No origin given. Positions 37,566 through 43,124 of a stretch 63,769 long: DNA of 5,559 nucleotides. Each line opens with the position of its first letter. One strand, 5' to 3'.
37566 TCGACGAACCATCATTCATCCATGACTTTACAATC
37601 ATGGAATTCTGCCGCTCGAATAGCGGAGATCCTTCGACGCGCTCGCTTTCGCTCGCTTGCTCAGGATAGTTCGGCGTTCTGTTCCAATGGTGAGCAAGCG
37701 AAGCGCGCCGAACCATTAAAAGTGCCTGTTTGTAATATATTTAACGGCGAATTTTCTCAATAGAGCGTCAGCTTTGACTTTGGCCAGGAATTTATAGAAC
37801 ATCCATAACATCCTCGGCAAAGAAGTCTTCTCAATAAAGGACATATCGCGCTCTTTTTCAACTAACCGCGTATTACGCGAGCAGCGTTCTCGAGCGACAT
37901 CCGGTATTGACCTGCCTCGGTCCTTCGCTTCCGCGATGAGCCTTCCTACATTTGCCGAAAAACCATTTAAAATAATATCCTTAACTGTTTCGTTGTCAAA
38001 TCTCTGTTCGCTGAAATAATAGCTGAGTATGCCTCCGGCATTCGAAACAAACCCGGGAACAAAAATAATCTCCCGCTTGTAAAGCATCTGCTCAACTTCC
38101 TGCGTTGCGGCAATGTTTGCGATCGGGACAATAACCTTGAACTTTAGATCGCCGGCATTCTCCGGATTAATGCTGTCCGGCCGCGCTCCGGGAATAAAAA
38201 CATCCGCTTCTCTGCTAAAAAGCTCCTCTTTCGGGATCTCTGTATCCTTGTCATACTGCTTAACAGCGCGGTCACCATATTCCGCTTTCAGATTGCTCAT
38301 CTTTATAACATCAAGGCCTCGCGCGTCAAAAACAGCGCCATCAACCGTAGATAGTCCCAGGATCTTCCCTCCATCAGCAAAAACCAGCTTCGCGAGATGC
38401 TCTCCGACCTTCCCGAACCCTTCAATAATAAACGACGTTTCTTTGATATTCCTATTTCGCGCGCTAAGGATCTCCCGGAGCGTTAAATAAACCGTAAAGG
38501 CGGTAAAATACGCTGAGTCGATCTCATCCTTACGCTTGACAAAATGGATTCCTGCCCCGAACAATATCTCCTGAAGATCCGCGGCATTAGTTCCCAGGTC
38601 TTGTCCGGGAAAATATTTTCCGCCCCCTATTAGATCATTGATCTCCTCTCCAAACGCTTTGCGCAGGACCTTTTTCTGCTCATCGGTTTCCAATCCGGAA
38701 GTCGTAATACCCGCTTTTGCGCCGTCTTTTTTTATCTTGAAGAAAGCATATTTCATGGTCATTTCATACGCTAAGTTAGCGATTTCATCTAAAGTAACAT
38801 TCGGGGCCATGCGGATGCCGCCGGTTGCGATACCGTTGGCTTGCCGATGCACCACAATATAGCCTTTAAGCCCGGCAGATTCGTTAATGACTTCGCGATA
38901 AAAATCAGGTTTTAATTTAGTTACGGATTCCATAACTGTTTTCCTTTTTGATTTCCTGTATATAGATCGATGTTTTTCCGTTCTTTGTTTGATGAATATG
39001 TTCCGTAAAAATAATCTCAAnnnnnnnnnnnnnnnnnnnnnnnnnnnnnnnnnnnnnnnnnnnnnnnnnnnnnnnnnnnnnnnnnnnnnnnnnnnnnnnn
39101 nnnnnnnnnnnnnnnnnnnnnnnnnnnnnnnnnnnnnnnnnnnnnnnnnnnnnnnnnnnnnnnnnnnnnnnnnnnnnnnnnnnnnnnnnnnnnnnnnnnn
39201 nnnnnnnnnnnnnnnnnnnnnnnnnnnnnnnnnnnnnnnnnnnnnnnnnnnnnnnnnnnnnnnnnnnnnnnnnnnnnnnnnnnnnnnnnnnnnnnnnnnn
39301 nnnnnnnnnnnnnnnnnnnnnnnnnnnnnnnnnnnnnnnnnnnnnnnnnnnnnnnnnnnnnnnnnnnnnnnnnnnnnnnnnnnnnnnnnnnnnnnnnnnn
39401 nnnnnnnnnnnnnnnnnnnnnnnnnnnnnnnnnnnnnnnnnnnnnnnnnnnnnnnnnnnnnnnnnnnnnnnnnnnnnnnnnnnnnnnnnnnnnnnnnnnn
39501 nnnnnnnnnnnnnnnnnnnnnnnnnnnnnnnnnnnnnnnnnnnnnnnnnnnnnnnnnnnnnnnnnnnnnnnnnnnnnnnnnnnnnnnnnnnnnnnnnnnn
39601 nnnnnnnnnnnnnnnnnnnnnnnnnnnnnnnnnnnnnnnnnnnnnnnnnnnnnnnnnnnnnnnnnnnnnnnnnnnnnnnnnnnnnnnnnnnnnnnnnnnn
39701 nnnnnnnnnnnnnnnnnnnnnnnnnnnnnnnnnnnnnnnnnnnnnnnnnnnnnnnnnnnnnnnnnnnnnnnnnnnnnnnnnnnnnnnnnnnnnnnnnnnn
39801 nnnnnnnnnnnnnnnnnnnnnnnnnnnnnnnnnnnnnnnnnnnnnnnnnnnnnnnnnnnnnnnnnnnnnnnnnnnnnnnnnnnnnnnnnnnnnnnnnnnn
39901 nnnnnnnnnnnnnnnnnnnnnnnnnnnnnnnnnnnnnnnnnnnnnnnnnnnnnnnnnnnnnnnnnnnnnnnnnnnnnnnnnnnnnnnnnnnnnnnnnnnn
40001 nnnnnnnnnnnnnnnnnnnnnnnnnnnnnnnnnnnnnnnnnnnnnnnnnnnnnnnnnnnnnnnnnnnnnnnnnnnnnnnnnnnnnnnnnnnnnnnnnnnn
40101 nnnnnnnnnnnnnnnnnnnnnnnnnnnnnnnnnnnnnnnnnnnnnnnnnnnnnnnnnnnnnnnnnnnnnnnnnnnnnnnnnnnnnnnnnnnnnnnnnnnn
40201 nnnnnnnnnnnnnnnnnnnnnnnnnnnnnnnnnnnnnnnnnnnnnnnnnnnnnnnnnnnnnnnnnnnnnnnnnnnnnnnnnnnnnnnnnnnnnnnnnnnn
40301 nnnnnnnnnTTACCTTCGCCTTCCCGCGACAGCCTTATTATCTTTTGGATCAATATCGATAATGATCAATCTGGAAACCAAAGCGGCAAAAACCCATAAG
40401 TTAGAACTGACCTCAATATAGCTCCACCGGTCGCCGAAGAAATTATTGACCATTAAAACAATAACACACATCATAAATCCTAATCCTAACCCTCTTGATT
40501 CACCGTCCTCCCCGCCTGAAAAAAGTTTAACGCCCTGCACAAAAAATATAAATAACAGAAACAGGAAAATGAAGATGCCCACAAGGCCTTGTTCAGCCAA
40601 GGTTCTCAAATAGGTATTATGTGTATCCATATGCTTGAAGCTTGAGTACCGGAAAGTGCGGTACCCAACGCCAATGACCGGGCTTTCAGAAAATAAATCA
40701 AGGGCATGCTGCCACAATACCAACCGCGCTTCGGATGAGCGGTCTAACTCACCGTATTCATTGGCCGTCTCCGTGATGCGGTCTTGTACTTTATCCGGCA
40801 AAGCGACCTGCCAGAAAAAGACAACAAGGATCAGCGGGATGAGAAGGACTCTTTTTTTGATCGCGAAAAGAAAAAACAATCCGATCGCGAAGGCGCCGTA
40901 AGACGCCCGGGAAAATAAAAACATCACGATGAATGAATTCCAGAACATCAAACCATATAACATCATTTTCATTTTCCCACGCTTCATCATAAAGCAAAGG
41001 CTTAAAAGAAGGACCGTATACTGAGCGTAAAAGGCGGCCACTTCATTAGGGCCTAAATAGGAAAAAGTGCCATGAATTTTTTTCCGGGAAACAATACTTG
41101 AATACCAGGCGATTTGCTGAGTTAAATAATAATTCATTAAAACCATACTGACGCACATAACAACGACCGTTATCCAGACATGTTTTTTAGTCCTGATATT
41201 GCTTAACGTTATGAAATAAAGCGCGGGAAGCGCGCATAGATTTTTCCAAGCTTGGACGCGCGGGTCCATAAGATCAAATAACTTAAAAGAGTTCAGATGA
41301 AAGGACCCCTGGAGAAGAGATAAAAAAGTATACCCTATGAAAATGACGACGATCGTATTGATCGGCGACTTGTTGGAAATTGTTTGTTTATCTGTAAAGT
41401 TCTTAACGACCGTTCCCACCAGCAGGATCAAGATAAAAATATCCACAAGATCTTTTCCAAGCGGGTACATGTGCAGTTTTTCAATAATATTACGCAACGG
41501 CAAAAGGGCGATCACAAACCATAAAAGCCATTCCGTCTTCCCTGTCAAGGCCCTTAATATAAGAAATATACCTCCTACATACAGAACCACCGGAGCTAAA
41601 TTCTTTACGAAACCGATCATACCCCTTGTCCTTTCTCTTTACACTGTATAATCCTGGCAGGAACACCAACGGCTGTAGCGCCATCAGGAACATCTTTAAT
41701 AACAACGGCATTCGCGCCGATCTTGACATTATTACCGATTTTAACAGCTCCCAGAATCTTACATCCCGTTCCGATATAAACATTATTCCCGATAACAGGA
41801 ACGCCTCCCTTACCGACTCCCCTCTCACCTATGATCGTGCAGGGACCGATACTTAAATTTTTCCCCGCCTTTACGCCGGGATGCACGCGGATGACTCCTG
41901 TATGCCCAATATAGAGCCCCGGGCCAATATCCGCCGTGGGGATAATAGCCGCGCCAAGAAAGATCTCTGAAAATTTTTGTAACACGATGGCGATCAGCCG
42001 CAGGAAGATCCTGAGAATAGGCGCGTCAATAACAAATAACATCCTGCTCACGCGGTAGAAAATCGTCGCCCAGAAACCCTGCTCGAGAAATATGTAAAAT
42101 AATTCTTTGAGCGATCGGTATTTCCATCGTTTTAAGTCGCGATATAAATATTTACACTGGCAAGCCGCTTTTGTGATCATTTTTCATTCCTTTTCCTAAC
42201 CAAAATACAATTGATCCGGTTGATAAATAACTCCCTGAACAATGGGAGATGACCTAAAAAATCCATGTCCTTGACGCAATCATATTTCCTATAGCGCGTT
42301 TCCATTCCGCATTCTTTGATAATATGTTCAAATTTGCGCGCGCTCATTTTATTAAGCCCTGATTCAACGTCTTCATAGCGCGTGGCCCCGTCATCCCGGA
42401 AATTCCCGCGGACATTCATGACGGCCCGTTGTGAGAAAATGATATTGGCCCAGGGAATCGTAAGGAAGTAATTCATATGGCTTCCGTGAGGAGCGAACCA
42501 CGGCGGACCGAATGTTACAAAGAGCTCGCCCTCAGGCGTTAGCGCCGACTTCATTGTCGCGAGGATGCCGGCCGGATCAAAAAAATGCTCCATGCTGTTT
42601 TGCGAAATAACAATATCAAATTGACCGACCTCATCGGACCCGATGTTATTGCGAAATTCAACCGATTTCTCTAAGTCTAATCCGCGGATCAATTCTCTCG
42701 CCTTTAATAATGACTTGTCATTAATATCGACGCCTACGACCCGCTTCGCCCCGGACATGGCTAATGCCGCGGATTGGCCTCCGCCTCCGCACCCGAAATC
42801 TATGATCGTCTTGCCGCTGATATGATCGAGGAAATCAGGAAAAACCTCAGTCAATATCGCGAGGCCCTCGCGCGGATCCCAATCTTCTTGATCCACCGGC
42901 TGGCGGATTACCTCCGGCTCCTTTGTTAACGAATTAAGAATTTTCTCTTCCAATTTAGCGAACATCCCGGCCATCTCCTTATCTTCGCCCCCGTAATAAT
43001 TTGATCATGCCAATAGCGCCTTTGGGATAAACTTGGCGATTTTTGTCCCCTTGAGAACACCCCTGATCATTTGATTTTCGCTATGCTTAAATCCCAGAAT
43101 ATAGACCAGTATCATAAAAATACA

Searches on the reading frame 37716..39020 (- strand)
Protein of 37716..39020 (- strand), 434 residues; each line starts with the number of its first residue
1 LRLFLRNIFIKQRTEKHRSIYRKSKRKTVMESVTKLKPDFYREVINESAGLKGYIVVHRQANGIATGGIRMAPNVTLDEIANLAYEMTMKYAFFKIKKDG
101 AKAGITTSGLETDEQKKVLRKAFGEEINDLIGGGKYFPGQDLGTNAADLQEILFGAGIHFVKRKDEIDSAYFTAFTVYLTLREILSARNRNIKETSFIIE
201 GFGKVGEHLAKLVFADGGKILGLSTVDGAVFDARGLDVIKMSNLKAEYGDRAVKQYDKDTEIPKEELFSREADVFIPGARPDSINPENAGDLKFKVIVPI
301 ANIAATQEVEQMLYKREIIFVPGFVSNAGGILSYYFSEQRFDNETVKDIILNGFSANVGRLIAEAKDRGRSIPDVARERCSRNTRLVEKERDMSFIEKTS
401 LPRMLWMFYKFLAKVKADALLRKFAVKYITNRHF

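Call 59: search_protein_families(library=pfam, proteins=[window:37716-39020:-], max_evalue=1e-8)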
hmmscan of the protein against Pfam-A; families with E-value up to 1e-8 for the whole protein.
window:37716-39020:- (434 aa): 2 families
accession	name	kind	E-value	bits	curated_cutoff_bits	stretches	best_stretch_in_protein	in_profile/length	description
PF00208.27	ELFV_dehydrog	-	3.9e-34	118.9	23.4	1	172-336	9-179/241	Glutamate/Leucine/Phenylalanine/Valine dehydrogenase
PF02812.23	ELFV_dehydrog_N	-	2.1e-18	66.7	25.3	1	50-150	20-121/129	Glu/Leu/Phe/Val dehydrogenase, dimerisation domain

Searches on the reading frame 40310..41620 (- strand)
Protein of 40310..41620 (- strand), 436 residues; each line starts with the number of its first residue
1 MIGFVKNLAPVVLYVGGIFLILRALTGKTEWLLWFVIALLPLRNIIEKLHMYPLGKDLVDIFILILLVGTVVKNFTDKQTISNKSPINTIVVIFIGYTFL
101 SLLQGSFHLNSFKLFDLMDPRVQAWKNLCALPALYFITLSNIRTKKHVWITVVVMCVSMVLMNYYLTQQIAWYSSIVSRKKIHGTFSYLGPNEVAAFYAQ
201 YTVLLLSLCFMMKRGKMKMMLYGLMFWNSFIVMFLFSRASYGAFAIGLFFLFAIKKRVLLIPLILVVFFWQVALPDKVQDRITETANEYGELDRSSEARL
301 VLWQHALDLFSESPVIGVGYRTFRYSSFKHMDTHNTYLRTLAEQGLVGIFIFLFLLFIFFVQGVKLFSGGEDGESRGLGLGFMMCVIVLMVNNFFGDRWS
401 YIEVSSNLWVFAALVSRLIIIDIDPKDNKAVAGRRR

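Call 59: search_protein_families(library=pfam, proteins=[window:40310-41620:-], max_evalue=1e-8)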
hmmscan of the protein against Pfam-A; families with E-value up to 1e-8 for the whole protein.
window:40310-41620:- (436 aa): 1 family
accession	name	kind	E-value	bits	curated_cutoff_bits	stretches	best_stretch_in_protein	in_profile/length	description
PF04932.20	Wzy_C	-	2.2e-18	66.9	31.7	1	225-353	3-149/149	O-Antigen ligase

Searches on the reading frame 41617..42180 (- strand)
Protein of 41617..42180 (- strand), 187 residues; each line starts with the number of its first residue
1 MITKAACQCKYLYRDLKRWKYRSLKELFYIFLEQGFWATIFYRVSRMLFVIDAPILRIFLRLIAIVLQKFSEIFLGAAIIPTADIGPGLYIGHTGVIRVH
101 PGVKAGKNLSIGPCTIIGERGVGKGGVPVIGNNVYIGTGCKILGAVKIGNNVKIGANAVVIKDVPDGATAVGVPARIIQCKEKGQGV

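Call 59: search_protein_families(library=pfam, proteins=[window:41617-42180:-], max_evalue=1e-8)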
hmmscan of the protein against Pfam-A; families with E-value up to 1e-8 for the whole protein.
window:41617-42180:- (187 aa): 1 family
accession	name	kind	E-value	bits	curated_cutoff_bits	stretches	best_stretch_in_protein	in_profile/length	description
PF00132.30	Hexapep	-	5e-12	45.4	27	1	128-161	2-35/36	Bacterial transferase hexapeptide (six repeats)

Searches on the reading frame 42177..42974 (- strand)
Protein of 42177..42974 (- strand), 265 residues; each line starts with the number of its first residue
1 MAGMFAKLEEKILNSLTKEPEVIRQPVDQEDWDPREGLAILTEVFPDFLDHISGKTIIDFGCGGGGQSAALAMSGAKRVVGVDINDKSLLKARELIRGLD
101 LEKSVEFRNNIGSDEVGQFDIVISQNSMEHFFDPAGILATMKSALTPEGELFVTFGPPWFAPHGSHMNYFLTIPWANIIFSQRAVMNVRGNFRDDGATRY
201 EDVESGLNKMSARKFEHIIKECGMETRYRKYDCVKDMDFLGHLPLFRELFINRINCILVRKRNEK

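Call 59: search_protein_families(library=pfam, proteins=[window:42177-42974:-], max_evalue=1e-8)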
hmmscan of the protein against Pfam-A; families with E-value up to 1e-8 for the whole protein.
window:42177-42974:- (265 aa): 5 families
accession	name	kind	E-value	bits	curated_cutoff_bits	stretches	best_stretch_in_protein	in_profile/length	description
PF13847.12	Methyltransf_31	-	2e-15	57.2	27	1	53-153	3-109/145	Methyltransferase domain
PF08242.18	Methyltransf_12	-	9.8e-14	52.3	30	1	58-151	1-98/98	Methyltransferase domain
PF08241.18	Methyltransf_11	-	2.4e-13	51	21.2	1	59-153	2-95/95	Methyltransferase domain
PF13489.12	Methyltransf_23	-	4.3e-13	49.8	27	1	51-174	20-124/164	Methyltransferase domain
PF13649.12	Methyltransf_25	-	2.8e-12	47.6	27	1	57-149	1-97/97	Methyltransferase domain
